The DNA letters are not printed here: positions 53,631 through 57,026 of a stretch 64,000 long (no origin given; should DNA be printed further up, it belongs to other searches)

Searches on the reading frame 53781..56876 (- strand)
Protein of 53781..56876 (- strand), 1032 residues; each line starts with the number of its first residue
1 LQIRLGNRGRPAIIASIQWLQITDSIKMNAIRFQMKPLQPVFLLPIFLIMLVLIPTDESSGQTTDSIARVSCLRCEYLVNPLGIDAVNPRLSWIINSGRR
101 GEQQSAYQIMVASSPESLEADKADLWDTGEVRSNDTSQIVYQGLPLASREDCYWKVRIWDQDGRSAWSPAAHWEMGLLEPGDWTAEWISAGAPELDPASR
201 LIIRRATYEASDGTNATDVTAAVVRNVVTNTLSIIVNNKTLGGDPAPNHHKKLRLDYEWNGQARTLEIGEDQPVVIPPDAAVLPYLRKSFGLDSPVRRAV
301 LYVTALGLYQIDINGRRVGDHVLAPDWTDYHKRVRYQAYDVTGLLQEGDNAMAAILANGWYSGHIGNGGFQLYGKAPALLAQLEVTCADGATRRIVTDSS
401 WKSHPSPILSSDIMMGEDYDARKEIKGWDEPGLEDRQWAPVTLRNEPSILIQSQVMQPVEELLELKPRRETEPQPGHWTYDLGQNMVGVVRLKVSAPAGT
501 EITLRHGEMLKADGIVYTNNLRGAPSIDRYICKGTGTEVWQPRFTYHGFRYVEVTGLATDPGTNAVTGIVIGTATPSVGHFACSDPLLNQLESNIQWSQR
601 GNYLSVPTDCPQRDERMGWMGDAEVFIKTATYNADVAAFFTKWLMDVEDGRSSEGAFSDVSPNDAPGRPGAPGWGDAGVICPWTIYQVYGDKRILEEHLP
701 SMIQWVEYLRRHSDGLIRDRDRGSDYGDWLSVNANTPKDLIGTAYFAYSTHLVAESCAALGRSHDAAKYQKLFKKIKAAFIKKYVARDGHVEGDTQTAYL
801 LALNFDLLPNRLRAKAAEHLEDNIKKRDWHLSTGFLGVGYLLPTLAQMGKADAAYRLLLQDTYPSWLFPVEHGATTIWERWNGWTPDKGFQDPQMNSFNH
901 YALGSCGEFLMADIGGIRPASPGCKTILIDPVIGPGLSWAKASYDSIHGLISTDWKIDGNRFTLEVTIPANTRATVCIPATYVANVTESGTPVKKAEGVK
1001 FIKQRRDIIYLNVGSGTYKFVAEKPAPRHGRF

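Call 27: search_protein_families(library=pfam, proteins=[window:53781-56876:-], max_evalue=0.001)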
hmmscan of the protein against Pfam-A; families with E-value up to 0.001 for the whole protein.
window:53781-56876:- (1032 aa): 5 families
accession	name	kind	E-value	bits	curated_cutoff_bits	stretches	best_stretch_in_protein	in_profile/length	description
PF17389.8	Bac_rhamnosid6H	-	3.4e-121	405.1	24.5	1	577-913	2-338/339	Bacterial alpha-L-rhamnosidase 6 hairpin glycosidase domain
PF08531.16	Bac_rhamnosid_N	-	1.6e-61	207.5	25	1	296-460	3-169/172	Alpha-L-rhamnosidase N-terminal domain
PF25788.1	Ig_Rha78A_N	-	3.1e-38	130.7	27.4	1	72-179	3-105/105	Rha78A-like, N-terminal immunoglobulin domain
PF05592.18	Bac_rhamnosid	-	1.8e-34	118.1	22.2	1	474-571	4-101/102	Bacterial alpha-L-rhamnosidase concanavalin-like domain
PF17390.7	Bac_rhamnosid_C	-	7.9e-23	80.5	22.1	1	916-989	1-74/78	Bacterial alpha-L-rhamnosidase C-terminal domain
